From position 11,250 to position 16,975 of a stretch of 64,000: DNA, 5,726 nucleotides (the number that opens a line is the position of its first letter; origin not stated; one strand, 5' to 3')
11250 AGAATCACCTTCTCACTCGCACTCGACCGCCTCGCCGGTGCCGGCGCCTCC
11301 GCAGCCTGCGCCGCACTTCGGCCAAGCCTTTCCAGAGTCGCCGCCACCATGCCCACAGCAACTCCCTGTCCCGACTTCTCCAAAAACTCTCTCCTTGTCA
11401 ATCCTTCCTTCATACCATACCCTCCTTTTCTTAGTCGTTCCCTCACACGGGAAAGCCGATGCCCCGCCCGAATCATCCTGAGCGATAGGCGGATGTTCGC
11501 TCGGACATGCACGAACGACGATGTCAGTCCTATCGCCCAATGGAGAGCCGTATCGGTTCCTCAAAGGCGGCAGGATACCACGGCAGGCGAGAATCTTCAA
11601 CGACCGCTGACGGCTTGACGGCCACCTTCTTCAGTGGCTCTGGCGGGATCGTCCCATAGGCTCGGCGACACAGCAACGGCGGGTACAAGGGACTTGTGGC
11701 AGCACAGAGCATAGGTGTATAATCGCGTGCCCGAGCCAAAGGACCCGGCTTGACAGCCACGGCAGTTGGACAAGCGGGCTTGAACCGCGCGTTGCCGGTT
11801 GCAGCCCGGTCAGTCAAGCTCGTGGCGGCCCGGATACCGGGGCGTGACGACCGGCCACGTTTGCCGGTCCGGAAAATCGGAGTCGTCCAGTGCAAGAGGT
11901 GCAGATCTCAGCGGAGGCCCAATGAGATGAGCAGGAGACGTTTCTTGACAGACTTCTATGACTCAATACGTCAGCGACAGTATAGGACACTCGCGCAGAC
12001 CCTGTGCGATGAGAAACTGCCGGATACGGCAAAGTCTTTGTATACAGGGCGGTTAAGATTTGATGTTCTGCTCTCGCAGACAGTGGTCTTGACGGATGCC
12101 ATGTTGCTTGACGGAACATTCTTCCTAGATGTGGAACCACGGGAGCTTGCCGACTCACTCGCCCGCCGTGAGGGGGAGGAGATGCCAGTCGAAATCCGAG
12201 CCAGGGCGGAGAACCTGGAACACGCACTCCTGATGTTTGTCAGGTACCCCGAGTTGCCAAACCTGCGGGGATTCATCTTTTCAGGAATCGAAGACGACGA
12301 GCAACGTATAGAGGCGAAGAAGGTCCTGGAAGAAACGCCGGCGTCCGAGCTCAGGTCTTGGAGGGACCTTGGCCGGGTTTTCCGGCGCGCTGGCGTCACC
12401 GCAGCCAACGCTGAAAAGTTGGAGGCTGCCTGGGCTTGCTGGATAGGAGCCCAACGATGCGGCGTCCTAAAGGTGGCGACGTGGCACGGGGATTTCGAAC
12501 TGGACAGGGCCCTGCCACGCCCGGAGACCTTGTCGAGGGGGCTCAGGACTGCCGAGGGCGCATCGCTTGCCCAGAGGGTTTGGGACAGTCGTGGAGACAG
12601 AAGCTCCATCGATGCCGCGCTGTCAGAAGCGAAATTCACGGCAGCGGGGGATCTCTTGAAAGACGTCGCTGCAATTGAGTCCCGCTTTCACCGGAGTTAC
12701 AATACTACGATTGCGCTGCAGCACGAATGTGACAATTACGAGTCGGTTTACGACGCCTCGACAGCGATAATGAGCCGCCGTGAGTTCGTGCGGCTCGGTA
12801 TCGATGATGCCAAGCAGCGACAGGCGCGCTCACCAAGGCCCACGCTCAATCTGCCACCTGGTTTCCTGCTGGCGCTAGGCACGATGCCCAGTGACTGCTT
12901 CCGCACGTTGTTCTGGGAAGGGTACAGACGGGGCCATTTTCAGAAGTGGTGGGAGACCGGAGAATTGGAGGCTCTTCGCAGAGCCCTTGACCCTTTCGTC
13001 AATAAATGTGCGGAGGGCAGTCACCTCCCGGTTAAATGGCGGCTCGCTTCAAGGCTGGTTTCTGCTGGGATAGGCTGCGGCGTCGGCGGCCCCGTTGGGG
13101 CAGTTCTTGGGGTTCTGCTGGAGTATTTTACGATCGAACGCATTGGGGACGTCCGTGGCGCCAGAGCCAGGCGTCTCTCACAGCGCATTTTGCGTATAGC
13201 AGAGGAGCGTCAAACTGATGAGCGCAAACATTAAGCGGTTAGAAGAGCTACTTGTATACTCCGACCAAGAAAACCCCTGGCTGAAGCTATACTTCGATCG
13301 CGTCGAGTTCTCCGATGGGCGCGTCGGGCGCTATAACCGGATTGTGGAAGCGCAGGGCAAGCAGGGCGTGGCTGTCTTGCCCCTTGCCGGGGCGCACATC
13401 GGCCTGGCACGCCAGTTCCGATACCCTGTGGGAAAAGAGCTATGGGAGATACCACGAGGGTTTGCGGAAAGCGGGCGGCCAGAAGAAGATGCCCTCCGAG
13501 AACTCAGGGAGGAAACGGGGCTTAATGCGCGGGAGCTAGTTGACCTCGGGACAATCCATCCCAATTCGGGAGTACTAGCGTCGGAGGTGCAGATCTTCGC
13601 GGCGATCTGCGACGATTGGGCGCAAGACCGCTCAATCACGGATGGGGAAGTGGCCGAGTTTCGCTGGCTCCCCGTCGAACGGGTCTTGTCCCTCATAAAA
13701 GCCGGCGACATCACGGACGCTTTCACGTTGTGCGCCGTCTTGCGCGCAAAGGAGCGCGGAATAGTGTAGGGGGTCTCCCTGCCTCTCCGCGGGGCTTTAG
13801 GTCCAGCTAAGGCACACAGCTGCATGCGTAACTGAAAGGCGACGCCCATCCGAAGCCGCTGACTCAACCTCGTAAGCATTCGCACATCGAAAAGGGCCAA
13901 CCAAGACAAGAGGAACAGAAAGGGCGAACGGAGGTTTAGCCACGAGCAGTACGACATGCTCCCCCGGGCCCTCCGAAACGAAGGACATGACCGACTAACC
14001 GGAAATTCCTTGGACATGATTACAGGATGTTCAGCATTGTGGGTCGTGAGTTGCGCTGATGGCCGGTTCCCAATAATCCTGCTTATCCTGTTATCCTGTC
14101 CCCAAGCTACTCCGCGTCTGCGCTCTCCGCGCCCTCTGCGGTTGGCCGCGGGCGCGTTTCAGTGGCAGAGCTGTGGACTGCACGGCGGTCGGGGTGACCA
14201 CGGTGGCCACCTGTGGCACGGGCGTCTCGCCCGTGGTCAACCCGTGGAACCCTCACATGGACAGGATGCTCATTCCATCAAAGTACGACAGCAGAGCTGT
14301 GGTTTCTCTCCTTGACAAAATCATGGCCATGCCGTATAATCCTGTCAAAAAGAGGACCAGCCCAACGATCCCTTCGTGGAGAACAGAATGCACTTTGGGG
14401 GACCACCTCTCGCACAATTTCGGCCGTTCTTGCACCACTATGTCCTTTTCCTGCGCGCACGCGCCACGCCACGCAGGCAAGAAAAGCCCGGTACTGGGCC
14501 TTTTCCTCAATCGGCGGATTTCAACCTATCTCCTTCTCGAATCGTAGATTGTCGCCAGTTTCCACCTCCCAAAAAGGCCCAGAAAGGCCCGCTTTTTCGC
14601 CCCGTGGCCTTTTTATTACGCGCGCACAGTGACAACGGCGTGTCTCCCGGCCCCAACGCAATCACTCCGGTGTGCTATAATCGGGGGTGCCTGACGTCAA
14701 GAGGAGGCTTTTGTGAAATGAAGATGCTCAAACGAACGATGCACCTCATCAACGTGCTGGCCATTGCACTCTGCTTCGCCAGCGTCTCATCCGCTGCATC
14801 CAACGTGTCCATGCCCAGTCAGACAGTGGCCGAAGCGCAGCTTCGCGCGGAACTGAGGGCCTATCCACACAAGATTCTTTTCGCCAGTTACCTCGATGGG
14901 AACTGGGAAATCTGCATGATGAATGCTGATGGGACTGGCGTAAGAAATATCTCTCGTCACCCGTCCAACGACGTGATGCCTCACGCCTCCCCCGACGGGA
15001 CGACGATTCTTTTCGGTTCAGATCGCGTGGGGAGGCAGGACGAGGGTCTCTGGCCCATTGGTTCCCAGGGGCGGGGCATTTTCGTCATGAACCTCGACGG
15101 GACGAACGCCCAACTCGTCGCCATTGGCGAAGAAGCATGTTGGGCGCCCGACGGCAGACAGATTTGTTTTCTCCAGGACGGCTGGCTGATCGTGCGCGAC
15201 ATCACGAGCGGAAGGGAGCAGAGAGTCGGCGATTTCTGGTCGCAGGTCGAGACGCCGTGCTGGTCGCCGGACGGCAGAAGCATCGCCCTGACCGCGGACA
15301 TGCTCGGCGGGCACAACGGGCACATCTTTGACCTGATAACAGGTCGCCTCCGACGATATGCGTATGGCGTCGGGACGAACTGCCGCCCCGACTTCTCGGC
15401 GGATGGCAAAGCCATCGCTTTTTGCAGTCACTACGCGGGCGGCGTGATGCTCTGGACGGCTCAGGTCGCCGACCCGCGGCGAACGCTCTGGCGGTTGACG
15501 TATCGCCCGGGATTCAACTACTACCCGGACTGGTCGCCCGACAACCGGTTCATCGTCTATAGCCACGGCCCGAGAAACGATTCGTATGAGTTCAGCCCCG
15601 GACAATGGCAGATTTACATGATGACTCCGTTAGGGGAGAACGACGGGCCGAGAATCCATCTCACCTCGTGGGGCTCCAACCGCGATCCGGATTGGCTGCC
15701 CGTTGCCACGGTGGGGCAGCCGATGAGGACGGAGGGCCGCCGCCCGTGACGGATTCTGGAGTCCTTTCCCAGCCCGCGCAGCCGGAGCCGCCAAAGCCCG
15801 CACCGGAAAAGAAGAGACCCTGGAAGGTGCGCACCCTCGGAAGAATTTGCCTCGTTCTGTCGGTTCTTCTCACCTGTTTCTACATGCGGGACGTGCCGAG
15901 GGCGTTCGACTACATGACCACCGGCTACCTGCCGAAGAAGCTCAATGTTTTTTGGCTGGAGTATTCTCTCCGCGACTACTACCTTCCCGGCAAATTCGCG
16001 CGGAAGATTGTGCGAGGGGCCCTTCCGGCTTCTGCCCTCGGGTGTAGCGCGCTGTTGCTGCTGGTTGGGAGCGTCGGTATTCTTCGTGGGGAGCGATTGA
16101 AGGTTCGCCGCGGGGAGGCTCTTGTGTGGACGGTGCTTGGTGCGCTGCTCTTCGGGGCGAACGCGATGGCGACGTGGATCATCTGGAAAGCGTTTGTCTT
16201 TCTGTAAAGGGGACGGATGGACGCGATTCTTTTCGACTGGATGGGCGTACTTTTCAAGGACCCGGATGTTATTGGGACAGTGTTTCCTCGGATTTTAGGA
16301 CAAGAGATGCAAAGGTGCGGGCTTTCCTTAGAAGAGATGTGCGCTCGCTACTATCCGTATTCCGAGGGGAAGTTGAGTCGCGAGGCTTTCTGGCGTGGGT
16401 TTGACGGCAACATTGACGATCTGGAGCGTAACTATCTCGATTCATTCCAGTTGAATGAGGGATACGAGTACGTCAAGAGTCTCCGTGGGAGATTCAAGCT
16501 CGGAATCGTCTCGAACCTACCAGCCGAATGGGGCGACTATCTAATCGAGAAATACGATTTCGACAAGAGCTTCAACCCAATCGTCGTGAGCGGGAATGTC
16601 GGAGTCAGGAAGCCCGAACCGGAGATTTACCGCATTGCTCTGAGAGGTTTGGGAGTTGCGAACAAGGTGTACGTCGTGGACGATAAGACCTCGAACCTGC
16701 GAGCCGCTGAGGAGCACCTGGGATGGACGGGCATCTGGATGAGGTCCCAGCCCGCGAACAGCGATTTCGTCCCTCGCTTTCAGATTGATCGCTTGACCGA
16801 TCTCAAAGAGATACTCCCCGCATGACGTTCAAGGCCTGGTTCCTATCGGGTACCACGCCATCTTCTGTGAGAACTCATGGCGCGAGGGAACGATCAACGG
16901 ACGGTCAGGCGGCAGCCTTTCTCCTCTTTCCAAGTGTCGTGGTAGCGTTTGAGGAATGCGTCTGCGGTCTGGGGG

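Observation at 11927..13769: Coupled unknown protein + atypical NUDIX: candidate two-gene nucleotide-linked conflict or defence module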

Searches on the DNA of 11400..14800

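Call 81: search_rna_families(source=window, start=11400, end=14800, threshold=evalue, max_evalue=0.1)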
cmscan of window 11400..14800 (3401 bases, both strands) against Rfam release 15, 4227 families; matches with E-value up to 0.1: 0.
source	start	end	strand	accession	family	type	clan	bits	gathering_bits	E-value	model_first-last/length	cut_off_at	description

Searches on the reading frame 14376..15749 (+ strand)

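Call 49: search_protein_families(library=pfam, proteins=[window:14376-15749:+], max_evalue=0.001)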
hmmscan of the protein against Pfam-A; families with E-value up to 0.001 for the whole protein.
window:14376-15749:+ (457 aa): 2 families
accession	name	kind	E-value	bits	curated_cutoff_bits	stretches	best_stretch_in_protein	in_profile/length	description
PF07676.18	PD40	-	3.1e-18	65.6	20.9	0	373-414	3-37/38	WD40-like Beta Propeller Repeat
PF25174.1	Beta-prop_THOC3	-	0.00017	21.1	305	0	254-375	94-213/272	THOC3 beta-propeller domain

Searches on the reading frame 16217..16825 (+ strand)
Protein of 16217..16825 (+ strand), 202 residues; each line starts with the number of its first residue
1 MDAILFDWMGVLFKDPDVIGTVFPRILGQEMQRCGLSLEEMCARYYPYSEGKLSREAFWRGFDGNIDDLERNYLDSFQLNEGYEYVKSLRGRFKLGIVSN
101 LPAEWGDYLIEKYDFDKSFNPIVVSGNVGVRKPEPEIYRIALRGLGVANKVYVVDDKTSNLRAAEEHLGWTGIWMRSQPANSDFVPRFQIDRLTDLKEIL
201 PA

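Call 49: search_protein_families(library=pfam, proteins=[window:16217-16825:+], max_evalue=0.001)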
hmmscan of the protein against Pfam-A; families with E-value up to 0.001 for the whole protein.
window:16217-16825:+ (202 aa): 2 families
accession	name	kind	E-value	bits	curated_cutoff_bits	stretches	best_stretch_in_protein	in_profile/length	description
PF13419.12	HAD_2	-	8.4e-10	39.5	23.8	1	34-165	41-169/178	Haloacid dehalogenase-like hydrolase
PF00702.32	Hydrolase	-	8.9e-10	39.7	26.4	1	1-166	1-189/191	haloacid dehalogenase-like hydrolase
